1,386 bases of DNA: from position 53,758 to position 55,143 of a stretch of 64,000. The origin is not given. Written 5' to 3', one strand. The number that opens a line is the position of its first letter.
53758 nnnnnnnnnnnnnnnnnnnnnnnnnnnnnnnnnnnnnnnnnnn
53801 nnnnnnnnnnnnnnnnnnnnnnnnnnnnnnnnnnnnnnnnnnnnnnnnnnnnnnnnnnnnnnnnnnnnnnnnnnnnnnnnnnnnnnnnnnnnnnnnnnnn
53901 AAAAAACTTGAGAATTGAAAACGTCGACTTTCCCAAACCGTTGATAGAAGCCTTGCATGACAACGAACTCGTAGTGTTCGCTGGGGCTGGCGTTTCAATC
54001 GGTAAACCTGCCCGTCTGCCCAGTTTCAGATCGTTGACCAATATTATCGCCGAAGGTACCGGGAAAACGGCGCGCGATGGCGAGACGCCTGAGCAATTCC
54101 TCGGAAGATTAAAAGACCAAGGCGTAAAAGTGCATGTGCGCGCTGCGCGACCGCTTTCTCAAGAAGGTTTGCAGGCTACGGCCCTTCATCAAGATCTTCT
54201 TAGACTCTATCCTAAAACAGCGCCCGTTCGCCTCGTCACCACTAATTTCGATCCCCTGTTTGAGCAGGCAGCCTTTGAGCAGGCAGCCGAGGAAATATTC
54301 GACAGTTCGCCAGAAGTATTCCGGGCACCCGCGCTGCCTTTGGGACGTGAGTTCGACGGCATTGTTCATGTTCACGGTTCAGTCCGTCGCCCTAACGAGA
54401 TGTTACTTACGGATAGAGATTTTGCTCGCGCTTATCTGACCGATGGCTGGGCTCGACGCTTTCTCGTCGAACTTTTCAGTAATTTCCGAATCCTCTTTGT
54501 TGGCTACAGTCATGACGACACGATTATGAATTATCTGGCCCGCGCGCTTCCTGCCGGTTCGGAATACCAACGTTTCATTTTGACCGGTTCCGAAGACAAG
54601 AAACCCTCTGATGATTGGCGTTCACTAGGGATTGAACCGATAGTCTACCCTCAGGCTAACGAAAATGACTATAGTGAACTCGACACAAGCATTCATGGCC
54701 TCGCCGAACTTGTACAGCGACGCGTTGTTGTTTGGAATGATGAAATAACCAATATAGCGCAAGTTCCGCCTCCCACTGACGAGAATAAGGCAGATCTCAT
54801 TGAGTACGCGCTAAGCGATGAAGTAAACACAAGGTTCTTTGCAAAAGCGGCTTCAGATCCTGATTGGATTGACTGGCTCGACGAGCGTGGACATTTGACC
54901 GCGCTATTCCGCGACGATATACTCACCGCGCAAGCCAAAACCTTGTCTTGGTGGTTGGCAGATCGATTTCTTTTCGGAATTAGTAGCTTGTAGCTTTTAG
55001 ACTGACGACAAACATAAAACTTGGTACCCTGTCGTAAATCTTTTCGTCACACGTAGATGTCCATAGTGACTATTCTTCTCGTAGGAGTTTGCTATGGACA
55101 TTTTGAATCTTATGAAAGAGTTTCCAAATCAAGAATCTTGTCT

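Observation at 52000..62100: Decayed integrative/defence island: integrase, integrase fragment, IS1595, SIR2 gene, repeat-filled spacer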

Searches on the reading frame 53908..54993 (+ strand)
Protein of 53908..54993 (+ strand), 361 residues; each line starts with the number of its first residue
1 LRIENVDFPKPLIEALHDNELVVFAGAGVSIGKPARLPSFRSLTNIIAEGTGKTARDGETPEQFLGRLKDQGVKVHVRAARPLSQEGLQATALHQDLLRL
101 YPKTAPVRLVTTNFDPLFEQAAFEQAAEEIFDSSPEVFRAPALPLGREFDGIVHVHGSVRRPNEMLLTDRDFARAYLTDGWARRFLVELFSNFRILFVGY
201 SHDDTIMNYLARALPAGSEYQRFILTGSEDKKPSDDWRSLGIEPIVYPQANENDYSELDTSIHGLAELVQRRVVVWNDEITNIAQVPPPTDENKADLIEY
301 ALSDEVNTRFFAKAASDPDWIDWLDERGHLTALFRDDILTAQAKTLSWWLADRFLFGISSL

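Call 3: search_protein_families(library=pfam, proteins=[window:53908-54993:+], max_evalue=0.01)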
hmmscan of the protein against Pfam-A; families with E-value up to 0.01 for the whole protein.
window:53908-54993:+ (361 aa): 1 family
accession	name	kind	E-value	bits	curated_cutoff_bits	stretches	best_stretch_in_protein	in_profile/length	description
PF13289.12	SIR2_2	-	9.1e-23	81.4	24.5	1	109-245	3-141/141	SIR2-like domain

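Call 7: search_protein_families(library=padloc, proteins=[window:53908-54993:+], max_evalue=0.01)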
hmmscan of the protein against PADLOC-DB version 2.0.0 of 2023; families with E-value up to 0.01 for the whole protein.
window:53908-54993:+ (361 aa): 9 families
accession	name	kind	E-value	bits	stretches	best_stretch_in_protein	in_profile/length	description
PDLC02183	Dsr1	-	1.3e-36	123.8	1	6-324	8-353/1275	-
PDLC04167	Dsr1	-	4.4e-35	118.7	1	6-336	8-362/1248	-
PDLC04166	Dsr1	-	1.5e-15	54.1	1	109-331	124-350/1227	-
PDLC00409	ThsA1|ThsA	-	2.9e-09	34.6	1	4-211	6-206/242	STALD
PDLC00407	ThsA1|ThsA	-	9.2e-09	32.4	1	5-210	6-204/478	STALD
PDLC03856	LmuA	-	3.7e-08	31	1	148-251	153-255/433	-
PDLC04968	PDC-S25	-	4.8e-07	27.1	1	110-205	144-232/517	-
PDLC02401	Aga_SIR2-PNTD1-PNTD2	-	3.7e-05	20.7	1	109-220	96-205/524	Class I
PDLC02419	Aga_SIR2-PNTD1-PNTD2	-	8.5e-05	19.5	1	110-221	124-233/558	Class I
